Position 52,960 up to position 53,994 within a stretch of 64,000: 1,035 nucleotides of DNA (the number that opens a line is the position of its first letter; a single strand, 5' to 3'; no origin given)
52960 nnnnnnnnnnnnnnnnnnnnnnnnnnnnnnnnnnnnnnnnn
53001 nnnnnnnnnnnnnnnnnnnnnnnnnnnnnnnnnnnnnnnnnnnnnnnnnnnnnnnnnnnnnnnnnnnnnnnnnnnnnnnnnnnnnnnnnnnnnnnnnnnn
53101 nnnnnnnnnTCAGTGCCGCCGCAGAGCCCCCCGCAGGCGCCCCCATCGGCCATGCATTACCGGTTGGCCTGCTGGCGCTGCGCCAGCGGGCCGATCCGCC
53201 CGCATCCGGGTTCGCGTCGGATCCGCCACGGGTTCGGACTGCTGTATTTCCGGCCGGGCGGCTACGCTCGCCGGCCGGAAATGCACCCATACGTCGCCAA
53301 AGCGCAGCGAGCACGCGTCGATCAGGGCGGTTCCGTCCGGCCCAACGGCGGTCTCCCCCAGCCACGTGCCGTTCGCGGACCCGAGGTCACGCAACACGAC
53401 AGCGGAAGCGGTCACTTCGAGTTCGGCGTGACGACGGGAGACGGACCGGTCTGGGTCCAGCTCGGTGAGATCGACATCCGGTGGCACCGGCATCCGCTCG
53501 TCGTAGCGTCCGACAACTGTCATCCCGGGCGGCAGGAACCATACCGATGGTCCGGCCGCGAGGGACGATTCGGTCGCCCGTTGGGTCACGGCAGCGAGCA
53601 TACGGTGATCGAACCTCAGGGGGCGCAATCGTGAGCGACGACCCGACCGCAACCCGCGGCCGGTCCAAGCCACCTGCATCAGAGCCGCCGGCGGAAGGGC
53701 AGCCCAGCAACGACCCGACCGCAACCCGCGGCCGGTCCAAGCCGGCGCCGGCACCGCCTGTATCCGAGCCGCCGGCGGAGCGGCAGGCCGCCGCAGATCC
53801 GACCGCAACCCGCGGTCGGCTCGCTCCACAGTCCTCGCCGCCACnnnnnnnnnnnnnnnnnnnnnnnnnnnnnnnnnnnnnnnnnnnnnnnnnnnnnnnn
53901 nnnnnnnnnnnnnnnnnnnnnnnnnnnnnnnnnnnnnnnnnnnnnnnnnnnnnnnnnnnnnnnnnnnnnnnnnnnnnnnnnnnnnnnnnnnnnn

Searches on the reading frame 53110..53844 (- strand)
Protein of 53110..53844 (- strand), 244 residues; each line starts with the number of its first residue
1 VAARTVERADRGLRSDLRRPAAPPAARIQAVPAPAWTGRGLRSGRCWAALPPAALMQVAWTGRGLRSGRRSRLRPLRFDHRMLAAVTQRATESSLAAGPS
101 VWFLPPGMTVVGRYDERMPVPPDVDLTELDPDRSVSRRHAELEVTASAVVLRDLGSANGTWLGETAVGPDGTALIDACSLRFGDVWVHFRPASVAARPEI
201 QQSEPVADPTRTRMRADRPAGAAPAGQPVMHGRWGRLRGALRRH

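Call 7: search_protein_families(library=pfam, proteins=[window:53110-53844:-], max_evalue=0.1)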
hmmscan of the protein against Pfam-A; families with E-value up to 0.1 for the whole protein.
window:53110-53844:- (244 aa): 2 families
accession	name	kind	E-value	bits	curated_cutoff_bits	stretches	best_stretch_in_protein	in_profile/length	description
PF00498.31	FHA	-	3.2e-11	43.9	20.7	1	110-183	2-67/67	FHA domain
PF16697.10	Yop-YscD_cpl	-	1.7e-06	28.6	33.2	1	132-192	33-93/94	Inner membrane component of T3SS, cytoplasmic domain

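Call 8: search_protein_families(library=ncbifam, proteins=[window:53110-53844:-], max_evalue=0.1)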
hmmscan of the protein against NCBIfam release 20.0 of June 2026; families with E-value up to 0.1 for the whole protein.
window:53110-53844:- (244 aa): 5 families
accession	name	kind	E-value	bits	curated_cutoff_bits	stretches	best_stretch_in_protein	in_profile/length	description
NF049868.1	FhaB_Rv0019c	equivalog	4.4e-05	23.6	125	1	132-168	102-138/158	FHA domain-containing protein FhaB/FipA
NF041660.2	oxygluDhInhib_OdhI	equivalog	0.0001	22.2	200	1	123-164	65-104/130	oxoglutarate dehydrogenase inhibitor Odhl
NF033760.1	gliding_GltG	equivalog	0.0056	15.3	650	1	132-209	40-114/650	adventurous gliding motility protein GltG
TIGR03354.1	VI_FHA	hypoth_equivalog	0.0062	16.4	120.25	1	129-205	39-116/420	type VI secretion system-associated FHA domain protein TagH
NF052573.1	HisKinEspAMyxo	equivalog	0.0083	14.2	1400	1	132-183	62-112/755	serine histidine kinase EspA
